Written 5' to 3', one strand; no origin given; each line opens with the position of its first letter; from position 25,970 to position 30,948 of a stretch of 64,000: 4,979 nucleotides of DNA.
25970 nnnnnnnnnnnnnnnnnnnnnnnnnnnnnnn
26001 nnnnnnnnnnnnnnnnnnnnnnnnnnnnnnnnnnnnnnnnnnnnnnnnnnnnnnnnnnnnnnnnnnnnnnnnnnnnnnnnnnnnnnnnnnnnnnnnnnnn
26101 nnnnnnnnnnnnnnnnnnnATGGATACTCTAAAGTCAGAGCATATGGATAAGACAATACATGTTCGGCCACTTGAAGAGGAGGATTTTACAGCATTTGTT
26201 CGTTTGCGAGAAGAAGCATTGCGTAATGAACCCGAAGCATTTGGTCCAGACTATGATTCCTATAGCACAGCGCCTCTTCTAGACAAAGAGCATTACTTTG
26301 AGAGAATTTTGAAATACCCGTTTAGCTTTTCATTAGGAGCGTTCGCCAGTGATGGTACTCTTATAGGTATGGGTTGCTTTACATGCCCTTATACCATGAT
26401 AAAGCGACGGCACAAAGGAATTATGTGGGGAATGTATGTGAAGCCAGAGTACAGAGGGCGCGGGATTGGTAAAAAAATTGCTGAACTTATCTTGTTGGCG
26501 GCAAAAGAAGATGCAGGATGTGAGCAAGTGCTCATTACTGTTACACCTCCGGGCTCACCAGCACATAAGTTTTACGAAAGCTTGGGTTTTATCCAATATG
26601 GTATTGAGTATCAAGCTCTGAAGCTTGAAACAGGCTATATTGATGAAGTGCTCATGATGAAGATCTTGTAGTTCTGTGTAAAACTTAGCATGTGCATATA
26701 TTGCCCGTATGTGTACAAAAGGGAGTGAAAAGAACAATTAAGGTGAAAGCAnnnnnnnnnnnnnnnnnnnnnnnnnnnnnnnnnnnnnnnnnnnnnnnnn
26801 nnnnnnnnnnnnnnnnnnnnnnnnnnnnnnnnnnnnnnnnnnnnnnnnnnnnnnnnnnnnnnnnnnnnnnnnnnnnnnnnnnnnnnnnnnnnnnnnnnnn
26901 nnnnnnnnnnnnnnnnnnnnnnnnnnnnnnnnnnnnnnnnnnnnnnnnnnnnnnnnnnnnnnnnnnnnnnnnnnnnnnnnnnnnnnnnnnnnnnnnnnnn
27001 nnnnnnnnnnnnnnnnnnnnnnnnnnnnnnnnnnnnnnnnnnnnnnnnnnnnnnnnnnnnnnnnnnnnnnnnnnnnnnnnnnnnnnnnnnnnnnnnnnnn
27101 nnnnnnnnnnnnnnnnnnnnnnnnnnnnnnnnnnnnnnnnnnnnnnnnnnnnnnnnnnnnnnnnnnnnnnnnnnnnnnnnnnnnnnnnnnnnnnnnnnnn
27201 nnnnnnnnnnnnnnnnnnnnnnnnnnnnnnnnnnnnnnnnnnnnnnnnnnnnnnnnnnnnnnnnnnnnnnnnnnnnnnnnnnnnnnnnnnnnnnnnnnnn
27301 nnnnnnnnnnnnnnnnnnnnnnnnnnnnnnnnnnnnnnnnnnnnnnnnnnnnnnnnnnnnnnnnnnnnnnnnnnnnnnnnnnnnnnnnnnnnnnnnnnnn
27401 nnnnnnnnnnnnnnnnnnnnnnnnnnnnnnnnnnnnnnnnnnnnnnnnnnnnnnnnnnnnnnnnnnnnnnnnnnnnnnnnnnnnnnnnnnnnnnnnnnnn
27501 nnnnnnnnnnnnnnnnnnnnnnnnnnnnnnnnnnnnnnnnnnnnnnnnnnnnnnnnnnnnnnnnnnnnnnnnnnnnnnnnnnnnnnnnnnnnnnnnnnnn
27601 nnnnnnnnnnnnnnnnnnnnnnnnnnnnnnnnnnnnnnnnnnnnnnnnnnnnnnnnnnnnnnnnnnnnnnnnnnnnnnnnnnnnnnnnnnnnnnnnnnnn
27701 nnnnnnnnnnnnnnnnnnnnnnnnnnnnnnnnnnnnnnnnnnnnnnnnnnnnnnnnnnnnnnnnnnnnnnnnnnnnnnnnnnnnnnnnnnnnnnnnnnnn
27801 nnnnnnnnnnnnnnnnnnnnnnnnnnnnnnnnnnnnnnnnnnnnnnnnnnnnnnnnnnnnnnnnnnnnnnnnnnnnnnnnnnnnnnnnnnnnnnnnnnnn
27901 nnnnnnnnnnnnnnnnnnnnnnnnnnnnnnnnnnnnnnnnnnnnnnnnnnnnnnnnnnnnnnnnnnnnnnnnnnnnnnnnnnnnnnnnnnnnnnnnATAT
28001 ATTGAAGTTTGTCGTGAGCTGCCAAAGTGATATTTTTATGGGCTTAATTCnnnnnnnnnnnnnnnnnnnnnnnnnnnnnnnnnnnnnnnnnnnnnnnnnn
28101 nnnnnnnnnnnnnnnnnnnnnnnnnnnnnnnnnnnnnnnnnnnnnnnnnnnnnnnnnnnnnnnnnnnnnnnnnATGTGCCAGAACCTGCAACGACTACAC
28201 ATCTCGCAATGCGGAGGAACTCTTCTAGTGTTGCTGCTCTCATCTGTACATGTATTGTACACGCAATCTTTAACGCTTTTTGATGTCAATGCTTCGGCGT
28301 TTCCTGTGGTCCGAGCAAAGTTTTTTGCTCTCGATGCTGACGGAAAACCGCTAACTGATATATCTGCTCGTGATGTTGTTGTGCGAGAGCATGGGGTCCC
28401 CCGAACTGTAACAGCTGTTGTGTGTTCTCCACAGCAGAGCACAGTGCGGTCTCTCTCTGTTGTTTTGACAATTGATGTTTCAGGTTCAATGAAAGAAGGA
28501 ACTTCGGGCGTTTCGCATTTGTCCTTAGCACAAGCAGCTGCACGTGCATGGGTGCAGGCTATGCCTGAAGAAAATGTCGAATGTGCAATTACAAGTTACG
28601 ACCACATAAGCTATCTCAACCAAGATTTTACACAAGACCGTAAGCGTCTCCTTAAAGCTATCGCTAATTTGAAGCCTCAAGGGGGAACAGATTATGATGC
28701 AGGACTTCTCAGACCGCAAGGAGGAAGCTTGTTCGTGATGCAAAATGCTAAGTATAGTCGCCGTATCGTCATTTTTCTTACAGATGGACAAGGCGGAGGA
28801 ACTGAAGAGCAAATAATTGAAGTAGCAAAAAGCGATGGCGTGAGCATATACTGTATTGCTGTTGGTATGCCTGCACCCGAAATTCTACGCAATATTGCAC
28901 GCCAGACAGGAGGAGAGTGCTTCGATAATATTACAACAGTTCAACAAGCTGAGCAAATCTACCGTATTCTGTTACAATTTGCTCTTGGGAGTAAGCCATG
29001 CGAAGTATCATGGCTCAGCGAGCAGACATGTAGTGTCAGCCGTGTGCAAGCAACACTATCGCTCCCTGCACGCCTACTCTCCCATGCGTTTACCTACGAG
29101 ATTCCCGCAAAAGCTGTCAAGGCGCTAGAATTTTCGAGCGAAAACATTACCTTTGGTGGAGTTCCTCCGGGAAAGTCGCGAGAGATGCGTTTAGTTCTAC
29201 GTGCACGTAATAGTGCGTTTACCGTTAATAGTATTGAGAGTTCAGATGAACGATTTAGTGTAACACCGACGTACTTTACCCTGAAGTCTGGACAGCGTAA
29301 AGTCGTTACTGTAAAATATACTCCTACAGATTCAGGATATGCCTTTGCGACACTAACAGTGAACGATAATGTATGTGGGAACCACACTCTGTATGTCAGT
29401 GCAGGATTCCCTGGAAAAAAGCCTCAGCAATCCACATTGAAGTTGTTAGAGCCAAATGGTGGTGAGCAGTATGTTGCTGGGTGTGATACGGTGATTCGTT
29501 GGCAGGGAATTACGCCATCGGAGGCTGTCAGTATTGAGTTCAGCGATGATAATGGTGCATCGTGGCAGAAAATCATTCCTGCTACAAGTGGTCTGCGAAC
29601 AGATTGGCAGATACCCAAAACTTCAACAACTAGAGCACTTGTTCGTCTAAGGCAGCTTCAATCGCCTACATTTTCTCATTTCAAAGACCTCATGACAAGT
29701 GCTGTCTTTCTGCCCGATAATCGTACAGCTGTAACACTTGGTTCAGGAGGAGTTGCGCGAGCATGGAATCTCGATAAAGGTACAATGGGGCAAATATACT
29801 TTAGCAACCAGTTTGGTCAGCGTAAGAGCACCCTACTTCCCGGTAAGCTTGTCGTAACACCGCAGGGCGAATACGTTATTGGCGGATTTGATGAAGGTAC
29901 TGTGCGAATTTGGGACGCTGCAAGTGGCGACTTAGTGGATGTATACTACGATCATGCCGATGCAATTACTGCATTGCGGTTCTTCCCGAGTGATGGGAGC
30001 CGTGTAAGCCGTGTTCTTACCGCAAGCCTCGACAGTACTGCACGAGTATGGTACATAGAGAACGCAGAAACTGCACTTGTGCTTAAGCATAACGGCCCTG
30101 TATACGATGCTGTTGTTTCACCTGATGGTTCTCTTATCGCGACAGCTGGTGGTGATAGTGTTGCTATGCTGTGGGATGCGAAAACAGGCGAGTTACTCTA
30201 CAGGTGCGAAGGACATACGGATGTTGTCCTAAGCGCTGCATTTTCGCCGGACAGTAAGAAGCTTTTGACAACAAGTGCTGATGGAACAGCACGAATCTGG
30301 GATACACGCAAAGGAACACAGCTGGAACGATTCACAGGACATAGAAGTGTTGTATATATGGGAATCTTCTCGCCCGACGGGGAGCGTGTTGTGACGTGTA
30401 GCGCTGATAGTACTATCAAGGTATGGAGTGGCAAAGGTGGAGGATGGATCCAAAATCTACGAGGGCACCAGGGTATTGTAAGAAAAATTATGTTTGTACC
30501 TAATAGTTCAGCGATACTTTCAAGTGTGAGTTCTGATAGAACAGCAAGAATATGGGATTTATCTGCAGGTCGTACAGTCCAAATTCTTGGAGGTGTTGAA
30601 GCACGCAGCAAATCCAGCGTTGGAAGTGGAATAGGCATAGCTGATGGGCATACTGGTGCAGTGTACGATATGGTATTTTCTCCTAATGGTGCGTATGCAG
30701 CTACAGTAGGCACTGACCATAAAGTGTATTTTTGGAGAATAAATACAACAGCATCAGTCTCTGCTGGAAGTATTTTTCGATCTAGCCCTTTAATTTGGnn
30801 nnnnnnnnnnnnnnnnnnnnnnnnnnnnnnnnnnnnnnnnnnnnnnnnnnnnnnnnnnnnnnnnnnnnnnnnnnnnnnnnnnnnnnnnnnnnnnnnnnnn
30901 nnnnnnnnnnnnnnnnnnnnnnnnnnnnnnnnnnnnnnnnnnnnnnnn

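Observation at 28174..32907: ~1580-aa exported vWA–WD40–tandem-OmpA giant protein, with a smaller vWA–OmpA paralog 12 kb upstream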

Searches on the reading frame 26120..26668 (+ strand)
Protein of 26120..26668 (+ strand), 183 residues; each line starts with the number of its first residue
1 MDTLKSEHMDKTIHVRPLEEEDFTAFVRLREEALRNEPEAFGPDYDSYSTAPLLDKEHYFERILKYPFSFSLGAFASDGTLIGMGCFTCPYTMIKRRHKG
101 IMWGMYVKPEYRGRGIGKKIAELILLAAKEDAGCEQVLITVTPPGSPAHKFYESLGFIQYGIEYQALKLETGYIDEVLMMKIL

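Call 6: search_protein_families(library=pfam, proteins=[window:26120-26668:+], max_evalue=0.001)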
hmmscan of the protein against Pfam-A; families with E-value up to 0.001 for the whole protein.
window:26120-26668:+ (183 aa): 7 families
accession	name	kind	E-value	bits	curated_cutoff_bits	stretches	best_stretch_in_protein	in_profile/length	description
PF00583.31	Acetyltransf_1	-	6.7e-18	65.5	20.7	1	52-157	20-116/116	Acetyltransferase (GNAT) family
PF13508.13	Acetyltransf_7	-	8e-14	52.2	27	1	77-158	10-83/84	Acetyltransferase (GNAT) domain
PF08445.16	FR47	-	9.5e-08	32.4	22.1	1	94-160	16-80/86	FR47-like protein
PF13673.13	Acetyltransf_10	-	4e-07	30.5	23.6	1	96-164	48-114/128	Acetyltransferase (GNAT) domain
PF13302.13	Acetyltransf_3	-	9.1e-07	30.1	25.4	1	14-157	3-137/138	Acetyltransferase (GNAT) domain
PF13420.13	Acetyltransf_4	-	2e-06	28.4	24.3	1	16-177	2-154/155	Acetyltransferase (GNAT) domain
PF13527.13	Acetyltransf_9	-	4.7e-05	23.8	25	1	15-157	2-124/127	Acetyltransferase (GNAT) domain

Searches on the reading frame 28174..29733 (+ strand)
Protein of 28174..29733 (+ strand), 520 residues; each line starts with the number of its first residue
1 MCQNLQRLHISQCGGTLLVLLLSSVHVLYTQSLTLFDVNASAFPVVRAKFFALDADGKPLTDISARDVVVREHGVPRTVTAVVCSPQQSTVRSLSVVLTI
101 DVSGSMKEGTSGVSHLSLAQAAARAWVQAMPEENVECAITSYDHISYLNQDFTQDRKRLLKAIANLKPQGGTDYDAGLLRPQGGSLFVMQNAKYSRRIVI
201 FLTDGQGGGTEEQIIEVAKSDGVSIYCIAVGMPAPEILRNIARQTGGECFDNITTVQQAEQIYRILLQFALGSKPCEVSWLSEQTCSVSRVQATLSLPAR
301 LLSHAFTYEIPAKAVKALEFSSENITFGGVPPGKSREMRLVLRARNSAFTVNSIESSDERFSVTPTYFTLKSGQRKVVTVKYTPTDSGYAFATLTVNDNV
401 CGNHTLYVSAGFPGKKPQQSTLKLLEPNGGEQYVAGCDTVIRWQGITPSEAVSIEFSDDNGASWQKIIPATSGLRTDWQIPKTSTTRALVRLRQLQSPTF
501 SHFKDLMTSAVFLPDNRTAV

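Call 9: search_protein_families(library=pfam, proteins=[window:28174-29733:+], max_evalue=1)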
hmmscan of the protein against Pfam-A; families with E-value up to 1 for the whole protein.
window:28174-29733:+ (520 aa): 13 families
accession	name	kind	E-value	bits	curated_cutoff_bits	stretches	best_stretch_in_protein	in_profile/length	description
PF13519.12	VWA_2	-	5.2e-15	56.4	27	1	96-206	1-107/107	von Willebrand factor type A domain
PF00092.34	VWA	-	3.5e-11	44.1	23.8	1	96-263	2-172/174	von Willebrand factor type A domain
PF15780.11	ASH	-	5.2e-10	39.8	27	1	323-405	12-97/98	Abnormal spindle-like microcephaly-assoc'd, ASPM-SPD-2-Hydin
PF22073.2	Cep192_D4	-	1.3e-06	29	35.5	1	317-399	3-95/112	Cep192 domain 4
PF22067.2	Cep192_D3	-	2.9e-05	24.5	27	1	330-387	13-72/99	Cep192 domain 3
PF22544.2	HYDIN_VesB_CFA65-like_Ig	-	3.9e-05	24.3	25.5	1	318-400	3-88/100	HYDIN/CFA65/VesB-like, Ig-like domain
PF25045.1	vWA_Ro60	-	0.0031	17.9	27.7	1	96-174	2-78/165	Ro60 vWA domain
PF05762.20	VWA_CoxE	-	0.0031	17.4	26.4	1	89-216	52-171/222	VWA domain containing CoxE-like protein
PF24507.1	Ig_CFAP65_4th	-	0.015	16.2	27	1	355-396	19-60/76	CFAP65, fourth Ig-like domain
PF21471.3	Reelin_subrepeat-B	-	0.026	14.7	27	1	445-481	53-89/127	Reelin subrepeat B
PF02012.26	BNR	-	0.2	12.2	27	1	456-466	2-12/12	BNR/Asp-box repeat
PF22066.2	Cep192_D8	-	0.22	12.2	33.5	1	319-401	7-89/101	Cep192 domain 8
PF20772.2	TACO1_YebC_N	-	0.31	12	36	0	113-140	41-68/73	TACO1/YebC protein N-terminal domain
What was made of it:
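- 28984..29664 (+): β unit after the VWA domain, an ASH-type Ig domain (aa ~317-412), and a small BNR/Asp-box-like β-sandwich (aa ~420-497). Pfam ASH E 5e-10, and weak Cep192_D4, Reelin subrepeat and BNR hits (call 9).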

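Call 23: search_solved_structures(query=window:28264-29733:+, max_evalue=0.01, show_alignments=2)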
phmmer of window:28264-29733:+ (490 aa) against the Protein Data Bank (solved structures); distinct sequences matched with E-value up to 0.01: 3.
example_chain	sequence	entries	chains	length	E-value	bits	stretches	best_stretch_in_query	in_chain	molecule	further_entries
6tnj_A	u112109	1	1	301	9e-05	24.7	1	64-175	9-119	Minor fimbrium subunit Mfa5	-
6to1_A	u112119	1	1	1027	0.00018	23.6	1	59-175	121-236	Minor fimbrium subunit Mfa5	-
6pyo_A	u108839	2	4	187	0.0061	18.6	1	66-217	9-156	cDNA FLJ56608, highly similar to Homo sapiens chloride channel, calcium activated, family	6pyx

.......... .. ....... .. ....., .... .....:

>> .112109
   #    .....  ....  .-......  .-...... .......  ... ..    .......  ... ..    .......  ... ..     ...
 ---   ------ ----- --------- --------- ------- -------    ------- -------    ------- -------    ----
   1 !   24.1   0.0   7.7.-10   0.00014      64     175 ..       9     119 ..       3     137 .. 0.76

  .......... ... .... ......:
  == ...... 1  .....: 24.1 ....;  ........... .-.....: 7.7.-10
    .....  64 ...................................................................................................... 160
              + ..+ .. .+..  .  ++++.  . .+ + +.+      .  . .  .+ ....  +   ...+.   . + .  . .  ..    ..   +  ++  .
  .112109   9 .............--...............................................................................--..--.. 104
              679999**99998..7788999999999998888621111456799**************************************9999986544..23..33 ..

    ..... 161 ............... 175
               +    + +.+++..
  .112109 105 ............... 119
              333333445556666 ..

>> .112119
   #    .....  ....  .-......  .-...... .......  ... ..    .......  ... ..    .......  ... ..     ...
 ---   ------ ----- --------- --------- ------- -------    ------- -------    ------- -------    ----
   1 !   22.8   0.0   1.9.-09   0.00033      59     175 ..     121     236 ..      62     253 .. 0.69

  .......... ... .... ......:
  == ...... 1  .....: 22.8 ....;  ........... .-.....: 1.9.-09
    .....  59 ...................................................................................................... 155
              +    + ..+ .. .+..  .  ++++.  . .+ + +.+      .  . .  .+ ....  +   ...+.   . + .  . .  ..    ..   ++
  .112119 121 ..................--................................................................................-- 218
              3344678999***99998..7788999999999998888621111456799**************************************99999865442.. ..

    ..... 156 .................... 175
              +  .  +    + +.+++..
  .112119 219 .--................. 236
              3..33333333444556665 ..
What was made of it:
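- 28444..28983 (+): VWA domain with a complete MIDAS motif (D101, S103, S105, T172, D204). This is the most conserved domain. The closest solved sequence relative is the Mfa5 VWA domain, E 9e-5 (call 23).
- Closest known: Mfa5. Same: Mfa5 is the closest solved sequence relative of the VWA domain, E 9e-5, with the MIDAS region aligned (call 23).
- The closest solved VWA sequence is the fimbrial tip adhesin Mfa5 (call 23).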

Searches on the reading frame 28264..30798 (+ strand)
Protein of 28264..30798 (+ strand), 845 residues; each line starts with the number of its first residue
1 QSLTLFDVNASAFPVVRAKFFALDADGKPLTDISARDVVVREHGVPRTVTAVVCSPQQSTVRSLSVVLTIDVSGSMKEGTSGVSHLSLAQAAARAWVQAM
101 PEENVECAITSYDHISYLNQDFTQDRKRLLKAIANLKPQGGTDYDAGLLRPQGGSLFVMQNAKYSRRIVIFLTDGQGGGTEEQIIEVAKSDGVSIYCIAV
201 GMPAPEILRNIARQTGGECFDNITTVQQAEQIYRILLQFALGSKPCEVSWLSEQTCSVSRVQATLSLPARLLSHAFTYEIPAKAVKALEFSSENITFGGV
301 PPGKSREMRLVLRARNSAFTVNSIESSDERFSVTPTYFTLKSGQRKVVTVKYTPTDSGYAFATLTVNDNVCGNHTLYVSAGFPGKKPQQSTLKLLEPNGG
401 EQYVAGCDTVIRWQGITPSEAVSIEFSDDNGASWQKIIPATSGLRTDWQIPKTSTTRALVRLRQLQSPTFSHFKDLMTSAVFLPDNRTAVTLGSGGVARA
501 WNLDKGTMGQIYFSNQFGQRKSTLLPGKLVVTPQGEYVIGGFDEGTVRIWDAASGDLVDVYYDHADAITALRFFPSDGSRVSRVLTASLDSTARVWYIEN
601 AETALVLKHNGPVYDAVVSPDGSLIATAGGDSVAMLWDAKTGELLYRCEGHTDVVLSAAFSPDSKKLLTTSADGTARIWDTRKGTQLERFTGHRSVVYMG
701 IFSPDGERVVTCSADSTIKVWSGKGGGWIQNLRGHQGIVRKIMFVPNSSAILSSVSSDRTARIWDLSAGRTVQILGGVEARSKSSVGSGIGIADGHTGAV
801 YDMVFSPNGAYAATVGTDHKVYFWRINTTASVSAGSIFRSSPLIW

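Call 37: predict_structure(alignment_id=A2)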
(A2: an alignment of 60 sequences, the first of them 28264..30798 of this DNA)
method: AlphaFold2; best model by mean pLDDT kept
length: 845 residues; sequences in the alignment: 60
mean_pLDDT: 88.3   pTM: 0.65
mean pLDDT of the five models: 88.3, 87.9, 87.8, 87.6, 87.2
residues with pLDDT >= 90: 517; 70-90: 259; 50-70: 35; < 50: 34
segments of 3 or more residues with pLDDT < 50: 517-522, 782-792, 830-845
pLDDT, mean of each block of 10 residues (from residue 1): 89 92 89 95 95 84 92 92 93 93 93 96 97 96 95 95 95 90 96 96 91 93 90 89 93 82 94 91 84 83 90 91 96 97 91 92 95 91 80 89 88 87 91 89 84 91 74 73 92 81 77 55 69 91 87 79 89 82 92 91 91 97 97 97 97 98 98 98 97 96 96 97 92 93 90 92 90 72 46 73 93 89 77 44 46
secondary structure, 60 per line:
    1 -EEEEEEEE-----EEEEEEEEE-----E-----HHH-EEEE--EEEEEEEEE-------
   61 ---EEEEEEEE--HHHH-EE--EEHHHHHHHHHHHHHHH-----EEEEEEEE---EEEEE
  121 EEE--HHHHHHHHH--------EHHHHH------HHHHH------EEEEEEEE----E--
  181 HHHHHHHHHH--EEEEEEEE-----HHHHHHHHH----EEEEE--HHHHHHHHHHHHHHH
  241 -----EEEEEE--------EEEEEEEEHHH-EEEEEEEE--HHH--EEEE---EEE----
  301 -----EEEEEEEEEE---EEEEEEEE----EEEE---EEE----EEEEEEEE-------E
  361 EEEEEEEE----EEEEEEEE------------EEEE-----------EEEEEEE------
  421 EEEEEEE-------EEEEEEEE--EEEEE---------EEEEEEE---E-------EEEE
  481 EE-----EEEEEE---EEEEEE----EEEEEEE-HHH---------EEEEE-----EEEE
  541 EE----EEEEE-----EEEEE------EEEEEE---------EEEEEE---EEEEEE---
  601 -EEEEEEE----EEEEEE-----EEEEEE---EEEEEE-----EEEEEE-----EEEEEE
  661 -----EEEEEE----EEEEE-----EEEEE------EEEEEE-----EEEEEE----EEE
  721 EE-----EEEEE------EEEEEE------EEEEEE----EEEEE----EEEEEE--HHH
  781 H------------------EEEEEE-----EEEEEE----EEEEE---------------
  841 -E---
elements in order (helices of 4 or more, strands of 3 or more residues): E2-9 E15-23 E39-42 E45-53 E64-71 H74-77 H85-99 E105-112 E116-123 H126-134 H144-148 H155-159 E166-173 H181-190 E193-200 H206-214 E219-223 H226-240 E246-251 E260-267 E272-279 E287-290 E294-296 E306-315 E319-326 E331-334 E338-340 E345-352 E360-368 E373-380 E393-396 E408-414 E421-427 E435-442 E445-449 E459-465 E477-482 E488-493 E497-502 E507-513 E527-531 E537-542 E547-551 E557-561 E568-573 E583-588 E592-597 E602-608 E613-618 E624-629 E633-638 E644-649 E655-660 E666-671 E676-680 E686-690 E697-702 E708-713 E718-722 E728-732 E739-744 E751-756 E761-765 E770-775 H778-781 E800-805 E811-816 E821-825
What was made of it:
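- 28264..28443 (+): β-strand unit before the VWA domain (aa 31-90). AlphaFold2 strands E2-53 of the N-terminal model (call 37).
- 28984..29664 (+): AlphaFold2 strands (call 37).
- On VWA domain with functional MIDAS: The AlphaFold2 α/β fold has pLDDT above 90 (call 37).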

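Call 40: fold_search(model_id=the predicted structure, library=pdb)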
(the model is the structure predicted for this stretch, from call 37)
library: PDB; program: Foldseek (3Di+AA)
matches with E <= 10: 2000; with E <= 0.001: 1967
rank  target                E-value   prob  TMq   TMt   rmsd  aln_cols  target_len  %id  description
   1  5mzh_A                4.3e-27  1.00  0.37  0.75   3.2       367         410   25  Crystal structure of ODA16 from Chlamydomonas reinhardtii (released 2017-03-22)
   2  4wjs                  5.0e-27  1.00  0.37  0.64  18.3       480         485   21  Crystal structure of Rsa4 from Chaetomium thermophilum (released 2014-11-19)
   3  8pv6_Ch               1.1e-26  1.00  0.37  0.79   2.6       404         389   25  Chaetomium thermophilum pre-60S State 3 - post-5S rotation with Rix1 complex with Foot - composite structure (released 2023-11-15)
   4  5mzh_B                1.3e-26  1.00  0.37  0.74   3.1       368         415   25  Crystal structure of ODA16 from Chlamydomonas reinhardtii (released 2017-03-22)
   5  8fl2_NJ               6.8e-26  1.00  0.37  0.81   2.3       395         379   24  Human nuclear pre-60S ribosomal subunit (State I1) (released 2023-07-12)
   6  7uoo_x                1.2e-25  1.00  0.37  0.62  18.3       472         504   20  Nucleoplasmic pre-60S intermediate of the Nog2 containing pre-rotation state (released 2023-03-15)
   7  8rl2_CG               1.3e-25  1.00  0.37  0.65  18.5       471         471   22  Human pre-60S - State 5 (released 2025-01-15)
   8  8pv1_Ch               1.5e-25  1.00  0.37  0.64  10.3       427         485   24  Chaetomium thermophilum pre-60S State 6 - pre-5S rotation - L1 intermediate - composite structure (released 2023-11-15)
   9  8fl0_NJ               1.5e-25  1.00  0.37  0.66  19.1       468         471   21  Human nucleolar pre-60S ribosomal subunit (State H) (released 2023-07-12)
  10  2ymu_A                2.2e-25  1.00  0.29  0.41  21.4       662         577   18  Structure of a highly repetitive propeller structure (released 2012-10-17)
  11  3jct_x                4.3e-25  1.00  0.38  0.64  12.5       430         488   21  Cryo-em structure of eukaryotic pre-60S ribosomal subunits (released 2016-06-01)
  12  4wjv_A                5.9e-25  1.00  0.37  0.81   3.6       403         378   22  Crystal structure of Rsa4 in complex with the Nsa2 binding peptide (released 2014-11-19)
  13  4wju_A                9.2e-25  1.00  0.37  0.67   3.6       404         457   22  Crystal structure of Rsa4 from Saccharomyces cerevisiae (released 2014-11-19)
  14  8ir1_N                9.7e-25  1.00  0.37  0.66  16.5       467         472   21  human nuclear pre-60S ribosomal particle - State A (released 2023-08-09)
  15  4wju_B                1.2e-24  1.00  0.37  0.69   2.5       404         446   22  Crystal structure of Rsa4 from Saccharomyces cerevisiae (released 2014-11-19)
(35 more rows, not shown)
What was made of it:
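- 29686..30747 (+): Eight-bladed WD40 β-propeller (aa 505-858). It has a loop with a variable-length insert before blade 8. The Foldseek top hits are eight-bladed propellers (call 40).
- On WD40 β-propeller: The best structural matches are eight-bladed propellers, Tako8 TM 0.92 and rmsd 2.0 (call 40).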
